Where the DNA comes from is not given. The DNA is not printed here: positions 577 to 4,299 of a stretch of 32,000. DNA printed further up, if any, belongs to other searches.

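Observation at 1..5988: Co-directional block of nine or more ORFs with no housekeeping identity next to the DUF106-cmk-cbf5 array: candidate defence island or virus-derived element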

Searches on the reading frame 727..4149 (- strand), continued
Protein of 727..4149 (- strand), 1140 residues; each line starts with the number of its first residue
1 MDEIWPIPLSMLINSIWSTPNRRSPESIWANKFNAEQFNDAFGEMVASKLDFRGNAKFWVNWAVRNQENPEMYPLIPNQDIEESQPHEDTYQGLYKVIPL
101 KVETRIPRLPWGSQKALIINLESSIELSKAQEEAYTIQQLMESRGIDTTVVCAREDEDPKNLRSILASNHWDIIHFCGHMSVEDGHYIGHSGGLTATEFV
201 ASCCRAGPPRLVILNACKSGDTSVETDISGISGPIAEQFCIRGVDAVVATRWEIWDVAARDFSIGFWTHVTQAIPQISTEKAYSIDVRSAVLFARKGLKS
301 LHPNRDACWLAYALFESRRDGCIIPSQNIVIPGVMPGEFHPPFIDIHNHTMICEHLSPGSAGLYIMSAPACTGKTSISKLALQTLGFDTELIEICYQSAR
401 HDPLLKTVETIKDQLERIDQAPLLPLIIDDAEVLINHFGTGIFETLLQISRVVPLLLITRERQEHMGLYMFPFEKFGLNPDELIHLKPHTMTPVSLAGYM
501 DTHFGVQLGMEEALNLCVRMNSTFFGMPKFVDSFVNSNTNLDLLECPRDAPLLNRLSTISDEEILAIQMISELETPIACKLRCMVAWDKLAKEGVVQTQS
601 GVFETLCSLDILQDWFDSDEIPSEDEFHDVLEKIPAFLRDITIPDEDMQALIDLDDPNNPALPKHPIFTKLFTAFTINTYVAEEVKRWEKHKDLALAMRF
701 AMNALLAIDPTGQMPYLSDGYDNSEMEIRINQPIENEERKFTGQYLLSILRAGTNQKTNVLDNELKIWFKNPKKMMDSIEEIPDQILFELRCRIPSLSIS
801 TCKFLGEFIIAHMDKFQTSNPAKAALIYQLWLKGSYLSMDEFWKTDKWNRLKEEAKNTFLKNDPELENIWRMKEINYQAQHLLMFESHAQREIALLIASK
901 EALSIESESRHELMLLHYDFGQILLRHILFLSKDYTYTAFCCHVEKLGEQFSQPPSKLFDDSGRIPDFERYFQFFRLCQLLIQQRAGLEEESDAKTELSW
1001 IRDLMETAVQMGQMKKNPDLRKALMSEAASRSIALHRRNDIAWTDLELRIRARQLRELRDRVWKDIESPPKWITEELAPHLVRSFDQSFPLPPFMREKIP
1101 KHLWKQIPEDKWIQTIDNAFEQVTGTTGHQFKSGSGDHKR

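Call 58: fold_search(model_id=the predicted structure, library=pdb)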
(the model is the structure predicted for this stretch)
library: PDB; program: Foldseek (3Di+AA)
matches with E <= 10: 1111; with E <= 0.001: 6
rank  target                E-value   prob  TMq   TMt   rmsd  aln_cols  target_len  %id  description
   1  7tji_D                1.4e-04  1.00  0.13  0.29  16.8       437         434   11  S. cerevisiae ORC bound to 84 bp ARS1 DNA and Cdc6 (state 2) with flexible Orc6 N-terminal domain (released 2022-10-05)
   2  8tl0_C                1.5e-04  1.00  0.14  0.30   5.4       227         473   18  Structure of activated SAVED-CHAT filament (released 2024-03-06)
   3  7tjh_D                1.8e-04  1.00  0.13  0.29  17.3       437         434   11  S. cerevisiae ORC bound to 84 bp ARS1 DNA and Cdc6 (state 1) with flexible Orc6 N-terminal domain (released 2022-10-05)
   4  8s0e_G                2.1e-04  1.00  0.12  0.34  17.2       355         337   16  H. sapiens OCCM bound to double stranded DNA (released 2024-10-02)
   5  8dgf_B                5.9e-04  0.82  0.14  0.10  30.7      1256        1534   11  Avs4 bound to phage PhiV-1 portal (released 2022-08-03)
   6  9nc9_D                7.7e-04  0.80  0.14  0.17  21.2       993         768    9  Helical assembly of AVAST5 filament (released 2026-02-18)
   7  5v8f_D                1.3e-03  1.00  0.14  0.30  17.5       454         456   11  Structural basis of MCM2-7 replicative helicase loading by ORC-Cdc6 and Cdt1 (released 2017-05-10)
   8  9dkx_A                1.6e-03  0.51  0.13  0.08  33.0      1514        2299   10  CryoEM structures of yeast cytoplasmic dynein in the presence of ATP and Lis1. (released 2025-06-04)
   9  8y6p                  2.6e-03  0.96  0.12  0.11  26.3       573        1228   11  Structure of the auto-inhibited Dark monomer (released 2024-04-10)
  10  2v1u_A                2.7e-03  1.00  0.15  0.35   9.7       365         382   15  STRUCTURE OF THE AEROPYRUM PERNIX ORC1 PROTEIN IN COMPLEX WITH DNA (released 2007-09-18)
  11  9e5c_7b               2.7e-03  0.75  0.13  0.05  59.8       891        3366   10  Cryo-EM structure of 96 nm repeat of microtubule doublet from T. brucei flagellum (released 2025-03-12)
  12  6rqc_D                2.8e-03  1.00  0.14  0.32  17.4       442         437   12  Cryo-EM structure of an MCM loading intermediate (released 2019-11-20)
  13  5uj7_C                2.8e-03  0.99  0.12  0.30  17.1       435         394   11  Structure of the active form of human Origin Recognition Complex ATPase motor module, complex subunitS 1, 4, 5 (released 2017-02-08)
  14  9e5c_7f               2.8e-03  0.80  0.14  0.04  59.5       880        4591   11  Cryo-EM structure of 96 nm repeat of microtubule doublet from T. brucei flagellum (released 2025-03-12)
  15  8dgf_A                3.3e-03  0.60  0.14  0.11  31.3      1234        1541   11  Avs4 bound to phage PhiV-1 portal (released 2022-08-03)
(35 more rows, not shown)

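Call 61: find_encoding_contigs(protein=P0014, flank=10000, max_places=2)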
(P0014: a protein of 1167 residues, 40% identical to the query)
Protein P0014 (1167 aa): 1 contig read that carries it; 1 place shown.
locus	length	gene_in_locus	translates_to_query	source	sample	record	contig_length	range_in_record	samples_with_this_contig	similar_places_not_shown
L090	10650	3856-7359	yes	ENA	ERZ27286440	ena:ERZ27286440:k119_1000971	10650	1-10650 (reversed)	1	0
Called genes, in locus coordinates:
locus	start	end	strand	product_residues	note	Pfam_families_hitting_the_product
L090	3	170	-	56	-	?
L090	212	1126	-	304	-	-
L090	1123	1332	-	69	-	-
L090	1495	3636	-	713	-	PF09903:DUF2130, PF12976:DUF3860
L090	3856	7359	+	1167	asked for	PF12770:CHAT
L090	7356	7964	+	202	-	-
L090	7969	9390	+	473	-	PF04055:Radical_SAM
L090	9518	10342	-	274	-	-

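Call 62: find_encoding_contigs(protein=P0026, flank=10000, max_places=2)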
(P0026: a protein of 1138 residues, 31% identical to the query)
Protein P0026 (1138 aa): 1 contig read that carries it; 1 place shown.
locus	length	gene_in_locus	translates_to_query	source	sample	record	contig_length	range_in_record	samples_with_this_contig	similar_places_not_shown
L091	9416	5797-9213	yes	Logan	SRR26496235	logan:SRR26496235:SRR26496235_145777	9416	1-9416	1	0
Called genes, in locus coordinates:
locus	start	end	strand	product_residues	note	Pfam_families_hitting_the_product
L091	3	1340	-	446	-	?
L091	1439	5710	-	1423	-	PF05729:NACHT (weak)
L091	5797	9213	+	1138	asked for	PF12770:CHAT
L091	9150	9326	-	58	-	-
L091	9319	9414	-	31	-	?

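Call 63: find_encoding_contigs(protein=P0004, flank=10000, max_places=3)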
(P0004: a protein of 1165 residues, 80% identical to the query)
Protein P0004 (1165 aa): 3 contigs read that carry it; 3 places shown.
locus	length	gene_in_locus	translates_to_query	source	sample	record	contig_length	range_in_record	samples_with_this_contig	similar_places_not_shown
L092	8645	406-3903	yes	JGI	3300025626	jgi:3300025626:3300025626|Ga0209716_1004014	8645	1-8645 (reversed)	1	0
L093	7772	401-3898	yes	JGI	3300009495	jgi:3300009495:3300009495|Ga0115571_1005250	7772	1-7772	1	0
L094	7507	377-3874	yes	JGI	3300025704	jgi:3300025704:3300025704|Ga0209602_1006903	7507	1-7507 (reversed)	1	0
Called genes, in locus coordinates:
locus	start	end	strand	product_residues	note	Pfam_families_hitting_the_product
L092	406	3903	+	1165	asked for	PF12770:CHAT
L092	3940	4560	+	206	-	-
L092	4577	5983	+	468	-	PF02310:B12-binding (faint), PF04055:Radical_SAM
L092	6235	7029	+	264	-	-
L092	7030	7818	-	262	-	PF00239:Resolvase, PF07508:Recombinase (weak)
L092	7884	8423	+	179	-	-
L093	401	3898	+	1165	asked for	PF12770:CHAT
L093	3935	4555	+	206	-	-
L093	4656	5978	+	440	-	PF04055:Radical_SAM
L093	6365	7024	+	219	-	-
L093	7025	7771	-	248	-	?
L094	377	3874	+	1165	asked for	PF12770:CHAT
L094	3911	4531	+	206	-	-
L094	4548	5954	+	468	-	PF02310:B12-binding (faint), PF04055:Radical_SAM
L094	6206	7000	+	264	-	-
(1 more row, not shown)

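Call 81: search_protein_families(library=padloc, proteins=[L091:1439-5710:-, L090:1495-3636:-], max_evalue=0.01)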
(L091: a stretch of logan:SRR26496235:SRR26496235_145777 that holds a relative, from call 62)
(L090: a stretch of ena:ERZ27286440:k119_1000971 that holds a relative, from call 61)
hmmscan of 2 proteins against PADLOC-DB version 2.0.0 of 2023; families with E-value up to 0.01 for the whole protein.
L091:1439-5710:- (1423 aa): 0 families

L090:1495-3636:- (713 aa): 0 families
